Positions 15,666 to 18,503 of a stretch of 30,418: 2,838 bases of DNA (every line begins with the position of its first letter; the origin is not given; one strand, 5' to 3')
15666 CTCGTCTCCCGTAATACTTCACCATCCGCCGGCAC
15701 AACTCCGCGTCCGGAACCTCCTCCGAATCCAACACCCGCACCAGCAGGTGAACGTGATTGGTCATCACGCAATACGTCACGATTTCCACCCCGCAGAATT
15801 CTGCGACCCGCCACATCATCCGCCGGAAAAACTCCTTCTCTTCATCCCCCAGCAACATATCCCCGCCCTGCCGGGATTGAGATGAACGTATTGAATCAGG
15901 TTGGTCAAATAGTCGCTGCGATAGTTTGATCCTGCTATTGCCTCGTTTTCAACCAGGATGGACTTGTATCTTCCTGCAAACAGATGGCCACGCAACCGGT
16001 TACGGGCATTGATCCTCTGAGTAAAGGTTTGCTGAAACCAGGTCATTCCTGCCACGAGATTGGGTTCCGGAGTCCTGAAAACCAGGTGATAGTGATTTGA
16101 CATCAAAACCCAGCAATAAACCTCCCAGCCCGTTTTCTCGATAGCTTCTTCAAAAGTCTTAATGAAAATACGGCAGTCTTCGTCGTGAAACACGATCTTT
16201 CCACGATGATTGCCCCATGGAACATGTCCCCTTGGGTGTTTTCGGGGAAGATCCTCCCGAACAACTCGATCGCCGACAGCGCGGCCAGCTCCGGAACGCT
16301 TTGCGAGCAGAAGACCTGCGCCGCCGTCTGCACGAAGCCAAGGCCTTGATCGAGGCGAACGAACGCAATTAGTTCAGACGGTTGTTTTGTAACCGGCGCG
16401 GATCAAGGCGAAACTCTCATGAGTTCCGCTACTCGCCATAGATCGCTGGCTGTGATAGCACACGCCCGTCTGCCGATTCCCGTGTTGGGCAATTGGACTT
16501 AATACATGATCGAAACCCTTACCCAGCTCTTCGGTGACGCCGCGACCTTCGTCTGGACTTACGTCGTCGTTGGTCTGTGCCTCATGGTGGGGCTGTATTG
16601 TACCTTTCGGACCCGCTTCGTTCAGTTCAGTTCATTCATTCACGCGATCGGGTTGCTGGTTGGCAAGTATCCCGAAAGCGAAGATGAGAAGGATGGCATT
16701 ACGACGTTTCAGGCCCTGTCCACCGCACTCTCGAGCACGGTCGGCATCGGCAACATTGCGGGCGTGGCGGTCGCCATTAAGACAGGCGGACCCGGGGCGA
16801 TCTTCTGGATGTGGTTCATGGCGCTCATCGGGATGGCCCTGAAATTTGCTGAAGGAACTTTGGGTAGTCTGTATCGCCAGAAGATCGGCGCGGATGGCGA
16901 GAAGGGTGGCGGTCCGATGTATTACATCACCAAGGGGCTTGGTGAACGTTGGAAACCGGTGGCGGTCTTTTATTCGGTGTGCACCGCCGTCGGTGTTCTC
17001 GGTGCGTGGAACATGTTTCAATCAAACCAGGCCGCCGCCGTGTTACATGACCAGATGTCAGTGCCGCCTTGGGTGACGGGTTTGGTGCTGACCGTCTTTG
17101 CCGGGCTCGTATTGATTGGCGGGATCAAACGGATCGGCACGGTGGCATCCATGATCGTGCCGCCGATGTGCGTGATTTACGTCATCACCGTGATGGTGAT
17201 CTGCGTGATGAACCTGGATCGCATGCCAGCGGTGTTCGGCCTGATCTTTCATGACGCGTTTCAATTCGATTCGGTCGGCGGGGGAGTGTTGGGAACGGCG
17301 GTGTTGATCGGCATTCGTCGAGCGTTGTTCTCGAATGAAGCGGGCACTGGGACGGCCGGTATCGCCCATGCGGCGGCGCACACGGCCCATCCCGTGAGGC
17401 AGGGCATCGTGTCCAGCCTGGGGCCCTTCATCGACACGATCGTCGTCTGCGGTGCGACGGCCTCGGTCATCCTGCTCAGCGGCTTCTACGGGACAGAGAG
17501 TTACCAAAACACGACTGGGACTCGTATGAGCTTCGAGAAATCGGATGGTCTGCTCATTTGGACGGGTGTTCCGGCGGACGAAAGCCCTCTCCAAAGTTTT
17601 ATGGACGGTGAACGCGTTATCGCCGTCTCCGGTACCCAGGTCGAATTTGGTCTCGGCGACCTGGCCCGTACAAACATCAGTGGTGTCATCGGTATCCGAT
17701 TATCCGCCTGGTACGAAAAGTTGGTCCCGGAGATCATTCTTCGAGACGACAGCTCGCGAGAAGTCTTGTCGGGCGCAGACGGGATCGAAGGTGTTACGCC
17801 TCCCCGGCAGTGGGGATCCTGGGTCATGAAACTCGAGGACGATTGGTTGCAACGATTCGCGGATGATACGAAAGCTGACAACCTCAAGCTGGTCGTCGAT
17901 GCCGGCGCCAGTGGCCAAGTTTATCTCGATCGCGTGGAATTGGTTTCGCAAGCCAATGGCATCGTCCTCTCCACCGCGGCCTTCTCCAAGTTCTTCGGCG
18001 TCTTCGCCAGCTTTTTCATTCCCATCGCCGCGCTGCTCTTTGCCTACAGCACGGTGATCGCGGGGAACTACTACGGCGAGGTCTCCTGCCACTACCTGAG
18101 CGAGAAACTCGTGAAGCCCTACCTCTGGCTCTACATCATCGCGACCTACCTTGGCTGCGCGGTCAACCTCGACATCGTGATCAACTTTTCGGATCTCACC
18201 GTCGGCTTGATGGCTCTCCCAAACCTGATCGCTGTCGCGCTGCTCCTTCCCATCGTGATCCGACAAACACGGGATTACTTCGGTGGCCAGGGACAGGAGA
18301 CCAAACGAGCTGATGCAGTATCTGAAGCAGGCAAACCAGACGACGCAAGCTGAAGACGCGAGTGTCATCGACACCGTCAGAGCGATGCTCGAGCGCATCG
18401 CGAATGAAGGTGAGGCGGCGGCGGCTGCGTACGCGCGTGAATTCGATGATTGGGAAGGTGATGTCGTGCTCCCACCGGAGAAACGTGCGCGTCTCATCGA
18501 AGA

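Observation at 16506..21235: Amino-acid symporter + HpsN-like dehydrogenase + DegT-family PLP enzyme: candidate aminosulfonate (e.g. cysteinolic acid) utilisation operon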

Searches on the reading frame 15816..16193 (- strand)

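Call 50: search_protein_families(library=pfam, proteins=[window:15816-16193:-], max_evalue=0.1)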
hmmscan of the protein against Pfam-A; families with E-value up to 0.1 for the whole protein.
window:15816-16193:- (125 aa): 2 families
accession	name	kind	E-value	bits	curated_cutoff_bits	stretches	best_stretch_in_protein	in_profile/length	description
PF01797.21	Y1_Tnp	-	1e-06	29.3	23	1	4-85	22-110/121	Transposase IS200 like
PF18107.7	HTH_ABP1_N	-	0.091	12.9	22.5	0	41-62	21-42/61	Fission yeast centromere protein N-terminal domain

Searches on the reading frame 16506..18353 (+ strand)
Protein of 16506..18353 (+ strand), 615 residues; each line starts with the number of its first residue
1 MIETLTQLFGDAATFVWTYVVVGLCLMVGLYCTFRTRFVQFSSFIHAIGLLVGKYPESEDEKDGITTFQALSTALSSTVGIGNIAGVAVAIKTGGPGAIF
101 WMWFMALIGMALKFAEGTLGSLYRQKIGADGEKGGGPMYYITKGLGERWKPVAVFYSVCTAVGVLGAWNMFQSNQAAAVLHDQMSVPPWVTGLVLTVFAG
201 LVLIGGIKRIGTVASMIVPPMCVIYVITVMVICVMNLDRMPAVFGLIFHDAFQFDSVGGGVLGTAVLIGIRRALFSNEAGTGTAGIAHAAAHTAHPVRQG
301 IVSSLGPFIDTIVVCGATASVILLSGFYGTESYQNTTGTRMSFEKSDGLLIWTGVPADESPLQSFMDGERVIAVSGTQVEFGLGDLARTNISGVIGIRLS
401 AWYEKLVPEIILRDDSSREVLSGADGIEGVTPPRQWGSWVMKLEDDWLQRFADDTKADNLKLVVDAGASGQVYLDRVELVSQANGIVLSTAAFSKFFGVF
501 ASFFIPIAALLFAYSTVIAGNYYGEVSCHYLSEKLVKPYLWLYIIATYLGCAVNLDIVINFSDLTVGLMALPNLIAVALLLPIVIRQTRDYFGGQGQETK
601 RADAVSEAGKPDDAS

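Call 3: search_protein_families(library=pfam, proteins=[window:16506-18353:+])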
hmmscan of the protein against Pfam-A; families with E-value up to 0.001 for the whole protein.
window:16506-18353:+ (615 aa): 1 family
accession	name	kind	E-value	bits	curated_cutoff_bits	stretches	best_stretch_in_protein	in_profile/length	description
PF01235.23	Na_Ala_symp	-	7.1e-129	431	24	2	58-339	6-283/392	Sodium:alanine symporter family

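Call 4: search_protein_families(library=ncbifam, proteins=[window:16506-18353:+])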
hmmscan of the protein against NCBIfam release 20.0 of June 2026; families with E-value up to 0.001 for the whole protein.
window:16506-18353:+ (615 aa): 1 family
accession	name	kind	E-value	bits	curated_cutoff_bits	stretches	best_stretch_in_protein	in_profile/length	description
TIGR00835.1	agcS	subfamily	2e-137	458.5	272.65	1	17-591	1-424/424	amino acid carrier protein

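Call 77: search_solved_structures(query=window:16506-18353:+, show_alignments=1)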
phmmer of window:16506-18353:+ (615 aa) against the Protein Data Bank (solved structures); distinct sequences matched with E-value up to 0.001: 1.
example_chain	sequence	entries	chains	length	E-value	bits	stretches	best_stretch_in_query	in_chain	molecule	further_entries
6cse_M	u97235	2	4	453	4.1e-86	292.8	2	9-351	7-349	Sodium/alanine symporter AgcS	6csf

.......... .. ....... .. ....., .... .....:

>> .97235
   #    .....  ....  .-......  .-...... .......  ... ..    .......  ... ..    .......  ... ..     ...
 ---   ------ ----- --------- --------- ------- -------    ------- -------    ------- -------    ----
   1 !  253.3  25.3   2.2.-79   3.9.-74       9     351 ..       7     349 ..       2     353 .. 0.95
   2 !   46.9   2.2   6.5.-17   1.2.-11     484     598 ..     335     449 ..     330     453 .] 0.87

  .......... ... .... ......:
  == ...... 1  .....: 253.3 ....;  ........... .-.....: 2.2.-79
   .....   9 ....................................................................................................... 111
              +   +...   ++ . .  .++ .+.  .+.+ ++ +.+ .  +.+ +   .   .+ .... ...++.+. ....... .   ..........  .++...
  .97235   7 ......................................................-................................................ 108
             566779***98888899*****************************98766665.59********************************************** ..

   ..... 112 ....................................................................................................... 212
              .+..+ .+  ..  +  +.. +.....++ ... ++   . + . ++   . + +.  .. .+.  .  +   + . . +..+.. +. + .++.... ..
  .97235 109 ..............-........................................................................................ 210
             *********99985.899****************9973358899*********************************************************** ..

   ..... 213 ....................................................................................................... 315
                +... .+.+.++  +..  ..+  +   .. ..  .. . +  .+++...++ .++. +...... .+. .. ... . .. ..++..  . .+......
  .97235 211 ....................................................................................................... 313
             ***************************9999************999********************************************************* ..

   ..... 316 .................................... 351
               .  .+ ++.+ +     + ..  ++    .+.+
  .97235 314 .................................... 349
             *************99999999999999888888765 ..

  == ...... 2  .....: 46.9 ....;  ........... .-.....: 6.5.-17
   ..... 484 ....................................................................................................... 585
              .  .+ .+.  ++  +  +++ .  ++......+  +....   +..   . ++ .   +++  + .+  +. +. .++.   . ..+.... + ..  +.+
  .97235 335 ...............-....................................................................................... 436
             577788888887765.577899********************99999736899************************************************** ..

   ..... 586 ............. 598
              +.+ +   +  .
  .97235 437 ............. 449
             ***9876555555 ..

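Call 81: search_protein_representatives(protein=window:16506-18353:+)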
Query: 615 residues. Proteins with E-value up to 0.001 (for the whole library): 11231; up to 1e-10: 6723; up to 1e-30: 2065. The best 150 are listed.
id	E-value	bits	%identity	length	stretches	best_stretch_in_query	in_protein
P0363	1.5e-214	730.2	61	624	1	1-594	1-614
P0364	1.4e-164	565.3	56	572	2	3-345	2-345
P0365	4.7e-164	563.5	70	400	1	1-378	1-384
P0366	6.7e-157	539.9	70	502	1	7-349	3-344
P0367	1.4e-128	446.4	53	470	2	13-329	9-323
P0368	1.7e-128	446.1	44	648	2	10-379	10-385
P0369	1.9e-127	442.6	43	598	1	6-593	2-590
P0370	2.6e-123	429.0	48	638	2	6-357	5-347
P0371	2.5e-118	412.5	48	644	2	5-332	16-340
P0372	6.9e-112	391.2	48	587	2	7-338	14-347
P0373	7.9e-110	384.4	47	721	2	3-329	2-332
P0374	4.6e-104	365.4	45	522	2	2-330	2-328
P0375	3.6e-102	359.1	46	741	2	7-343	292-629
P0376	4.3e-102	358.9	46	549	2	5-328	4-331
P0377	1.1e-99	350.9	50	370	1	247-593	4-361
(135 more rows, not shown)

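Call 83: find_encoding_contigs(protein=P0363, flank=8000, max_places=3)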
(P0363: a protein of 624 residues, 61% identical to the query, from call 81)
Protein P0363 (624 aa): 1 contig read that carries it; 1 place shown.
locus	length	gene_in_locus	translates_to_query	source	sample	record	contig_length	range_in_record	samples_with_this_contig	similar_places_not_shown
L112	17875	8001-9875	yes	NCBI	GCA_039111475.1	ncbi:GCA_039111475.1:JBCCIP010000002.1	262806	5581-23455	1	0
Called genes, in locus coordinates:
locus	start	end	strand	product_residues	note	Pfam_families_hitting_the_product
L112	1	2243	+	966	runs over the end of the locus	PF07715:Plug, PF00593:TonB_dep_Rec_b-barrel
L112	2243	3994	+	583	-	PF01019:G_glu_transpept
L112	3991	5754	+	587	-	PF01019:G_glu_transpept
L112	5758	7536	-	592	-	PF00474:SSF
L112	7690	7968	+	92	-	PF00106:adh_short (weak)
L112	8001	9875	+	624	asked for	PF01235:Na_Ala_symp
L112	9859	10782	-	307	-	PF00850:Hist_deacetyl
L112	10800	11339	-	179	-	PF13302:Acetyltransf_3, PF00583:Acetyltransf_1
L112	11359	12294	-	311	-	PF00892:EamA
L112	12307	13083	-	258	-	PF00378:ECH_1, PF16113:ECH_2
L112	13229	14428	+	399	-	PF07690:MFS_1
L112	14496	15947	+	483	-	PF00724:Oxidored_FMN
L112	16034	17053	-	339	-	PF00291:PALP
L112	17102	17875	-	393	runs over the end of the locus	PF13486:Dehalogenase, PF12838:Fer4_7, PF13484:Fer4_16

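Call 84: find_encoding_contigs(protein=P0364, flank=8000, max_places=3)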
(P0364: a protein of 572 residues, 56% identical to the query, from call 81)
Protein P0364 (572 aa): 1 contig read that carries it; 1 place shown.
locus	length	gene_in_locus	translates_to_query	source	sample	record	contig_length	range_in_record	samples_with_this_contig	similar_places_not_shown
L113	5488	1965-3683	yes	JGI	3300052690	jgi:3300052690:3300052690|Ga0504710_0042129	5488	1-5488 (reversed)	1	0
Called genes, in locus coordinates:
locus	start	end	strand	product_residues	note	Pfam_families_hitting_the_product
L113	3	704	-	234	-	?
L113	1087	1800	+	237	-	PF20772:TACO1_YebC_N, PF01709:Transcrip_reg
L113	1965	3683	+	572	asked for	PF01235:Na_Ala_symp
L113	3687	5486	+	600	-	?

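Call 85: find_encoding_contigs(protein=P0366, flank=8000, max_places=3)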
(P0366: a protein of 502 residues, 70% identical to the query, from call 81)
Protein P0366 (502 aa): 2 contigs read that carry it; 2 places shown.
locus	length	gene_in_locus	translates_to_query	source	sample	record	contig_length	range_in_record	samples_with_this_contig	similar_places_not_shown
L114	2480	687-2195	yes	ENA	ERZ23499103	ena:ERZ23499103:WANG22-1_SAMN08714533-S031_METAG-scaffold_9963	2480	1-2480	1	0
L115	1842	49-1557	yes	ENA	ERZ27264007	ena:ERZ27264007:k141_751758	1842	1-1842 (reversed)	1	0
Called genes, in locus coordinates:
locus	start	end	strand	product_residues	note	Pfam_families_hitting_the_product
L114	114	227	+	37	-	-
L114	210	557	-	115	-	PF00282:Pyridoxal_deC (weak)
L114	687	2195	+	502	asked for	PF01235:Na_Ala_symp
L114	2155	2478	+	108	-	?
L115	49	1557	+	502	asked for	PF01235:Na_Ala_symp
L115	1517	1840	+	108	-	?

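Call 87: search_protein_families(library=pfam, proteins=[L113:3687-5486:+, L112:16034-17053:-, L112:9859-10782:-, L112:10800-11339:-])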
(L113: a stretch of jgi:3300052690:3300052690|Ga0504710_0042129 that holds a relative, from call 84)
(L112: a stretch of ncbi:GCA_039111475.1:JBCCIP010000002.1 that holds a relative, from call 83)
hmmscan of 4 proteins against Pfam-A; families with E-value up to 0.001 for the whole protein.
L113:3687-5486:+ (600 aa): 10 families
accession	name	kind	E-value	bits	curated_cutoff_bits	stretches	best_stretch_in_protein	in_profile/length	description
PF01266.30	DAO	-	8.1e-77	259.6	27.9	1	27-382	2-353/353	FAD dependent oxidoreductase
PF01571.26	GCV_T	-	7.9e-38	130.6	25.6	1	442-600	1-143/255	Aminomethyltransferase folate-binding domain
PF16350.10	FAO_M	-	2.9e-18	66.2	27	1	385-440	1-56/56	FAD dependent oxidoreductase central domain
PF00890.30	FAD_binding_2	-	1.7e-07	31.2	20.4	1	28-232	3-210/414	FAD binding domain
PF13450.12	NAD_binding_8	-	3.4e-07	30.9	21.9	1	29-74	1-47/68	NAD(P)-binding Rossmann-like domain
PF13738.12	Pyr_redox_3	-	7.8e-07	29.1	30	0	28-60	1-33/305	Pyridine nucleotide-disulphide oxidoreductase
PF07992.20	Pyr_redox_2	-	2.1e-06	27.9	26.1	1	11-57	131-174/291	Pyridine nucleotide-disulphide oxidoreductase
PF01494.25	FAD_binding_3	-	2.5e-06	27.4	22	0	26-58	3-34/349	FAD binding domain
PF00070.33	Pyr_redox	-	0.00029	21.7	22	0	27-57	2-31/82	Pyridine nucleotide-disulphide oxidoreductase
PF13454.12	NAD_binding_9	-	0.00029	21.3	21.8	0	28-68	1-44/155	FAD-NAD(P)-binding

L112:16034-17053:- (339 aa): 1 family
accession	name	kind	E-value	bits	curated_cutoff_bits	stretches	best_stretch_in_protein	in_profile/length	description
PF00291.31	PALP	-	9.2e-71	239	35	1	8-307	2-295/295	Pyridoxal-phosphate dependent enzyme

L112:9859-10782:- (307 aa): 1 family
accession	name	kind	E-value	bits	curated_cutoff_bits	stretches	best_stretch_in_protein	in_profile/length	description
PF00850.24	Hist_deacetyl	-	6.7e-79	265.7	27.9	1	20-295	1-290/298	Histone deacetylase domain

L112:10800-11339:- (179 aa): 4 families
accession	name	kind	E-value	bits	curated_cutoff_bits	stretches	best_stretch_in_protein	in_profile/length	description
PF13302.13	Acetyltransf_3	-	1.8e-27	97.1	25.4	1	13-152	1-137/138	Acetyltransferase (GNAT) domain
PF00583.31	Acetyltransf_1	-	6.1e-09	36.6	20.7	1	63-152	28-116/116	Acetyltransferase (GNAT) family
PF12746.13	GNAT_acetyltran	-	0.00013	22.1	26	1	104-157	190-239/243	GNAT acetyltransferase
PF08445.16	FR47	-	0.00065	20.1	22.1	1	103-154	30-79/86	FR47-like protein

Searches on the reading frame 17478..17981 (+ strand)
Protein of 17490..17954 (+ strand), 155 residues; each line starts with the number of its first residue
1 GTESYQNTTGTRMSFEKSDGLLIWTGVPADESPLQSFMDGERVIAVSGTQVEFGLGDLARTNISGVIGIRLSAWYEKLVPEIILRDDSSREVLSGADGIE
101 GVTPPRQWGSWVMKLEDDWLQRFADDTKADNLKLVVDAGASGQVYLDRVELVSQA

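Call 50: search_protein_families(library=pfam, proteins=[window:17490-17954:+], max_evalue=0.1)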
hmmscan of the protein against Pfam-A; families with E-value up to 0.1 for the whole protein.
window:17490-17954:+ (155 aa): 0 families

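Call 101: predict_structure(alignment_id=A2)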
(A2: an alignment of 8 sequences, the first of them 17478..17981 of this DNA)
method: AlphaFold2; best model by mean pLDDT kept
length: 168 residues; sequences in the alignment: 8
mean_pLDDT: 76.8   pTM: 0.77
mean pLDDT of the five models: 76.8, 73.8, 72.3, 62.9, 60.7
residues with pLDDT >= 90: 14; 70-90: 116; 50-70: 25; < 50: 13
segments of 3 or more residues with pLDDT < 50: 1-3, 161-168
pLDDT, mean of each block of 10 residues (from residue 1): 58 72 55 79 81 83 74 90 89 69 82 88 84 86 89 80 39
secondary structure, 60 per line:
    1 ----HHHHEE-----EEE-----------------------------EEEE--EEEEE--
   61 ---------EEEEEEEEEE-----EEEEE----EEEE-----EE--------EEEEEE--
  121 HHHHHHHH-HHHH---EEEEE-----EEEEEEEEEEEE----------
elements in order: H5-8 E16-18 E48-51 E54-58 E70-79 E85-89 E94-97 E113-118 H121-128 H130-133 E137-141 E147-158

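Call 104: fold_search(model_id=the predicted structure, library=pdb)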
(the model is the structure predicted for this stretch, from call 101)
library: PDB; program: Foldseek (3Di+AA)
matches with E <= 10: 1283; with E <= 0.001: 6
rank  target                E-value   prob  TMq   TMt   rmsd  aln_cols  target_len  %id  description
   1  7r1e_A                3.4e-04  1.00  0.46  0.14   4.5       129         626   14  Mosquitocidal Cry11Ba determined at pH 10.4 from naturally-occurring nanocrystals by Serial femtosecond crystallograph (released 2022-07-27)
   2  7r1e_B                3.6e-04  1.00  0.45  0.14   4.5       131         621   13  Mosquitocidal Cry11Ba determined at pH 10.4 from naturally-occurring nanocrystals by Serial femtosecond crystallograph (released 2022-07-27)
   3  7qx4                  4.8e-04  1.00  0.45  0.14   4.8       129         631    9  mosquitocidal Cry11Aa determined at pH 7 from naturally-occurring nanocrystals by Serial femtosecond crystallography (released 2022-07-27)
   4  7qyd_A                4.8e-04  1.00  0.45  0.14   4.6       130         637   12  mosquitocidal Cry11Ba determined at pH 6.5 from naturally-occurring nanocrystals by Serial femtosecond crystallography (released 2022-07-27)
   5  7qyd_B                6.0e-04  1.00  0.45  0.14   7.1       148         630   13  mosquitocidal Cry11Ba determined at pH 6.5 from naturally-occurring nanocrystals by Serial femtosecond crystallography (released 2022-07-27)
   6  7qx6                  8.5e-04  1.00  0.45  0.14   4.8       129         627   10  mosquitocidal Cry11Aa-E583Q determined at pH 7 from naturally-occurring nanocrystals by Serial femtosecond crystallograp (released 2022-07-27)
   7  8qpg_TA               1.0e-03  0.98  0.37  0.18  10.5       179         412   13  Turret of Haloferax tailed virus 1 (released 2024-10-09)
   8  7qx7                  1.1e-03  1.00  0.43  0.14   4.9       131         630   10  mosquitocidal Cry11Aa-F17Y determined at pH 7 from naturally-occurring nanocrystals by Serial femtosecond crystallograph (released 2022-07-27)
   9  7qx5                  1.1e-03  1.00  0.46  0.14   4.0       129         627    9  mosquitocidal Cry11Aa-Y449F determined at pH 7 from naturally-occurring nanocrystals by Serial femtosecond crystallograp (released 2022-07-27)
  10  9jsi_A                3.9e-03  0.99  0.41  0.19   6.8       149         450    9  Clostridium perfringens iota toxin pore Ib in prepore II state (released 2025-05-14)
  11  9mdi_A                4.6e-03  0.99  0.41  0.16   8.2       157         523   10  Clostridioides difficile Transferase B Component Dimer (released 2025-07-16)
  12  2wys_B                7.2e-03  0.99  0.39  0.15  10.8       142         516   15  High resolution crystallographic structure of the Clostridium thermocellum N-terminal endo-1,4-beta-D-xylanase 10B (Xy (released 2010-08-25)
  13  8gld_A                1.2e-02  0.87  0.29  0.15  10.4       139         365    9  Crystal structure of the peptidoglycan O-acetylesterase Ape1 (amino acids 22-392) from Campylobacter jejuni (released 2024-03-27)
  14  8fjp_A                1.3e-02  0.94  0.39  0.04   9.0       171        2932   12  Cryo-EM structure of native mosquito salivary gland surface protein 1 (SGS1) (released 2023-03-01)
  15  4d8m                  1.3e-02  0.98  0.38  0.13   4.9       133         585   14  Crystal structure of Bacillus thuringiensis Cry5B nematocidal toxin (released 2012-12-19)
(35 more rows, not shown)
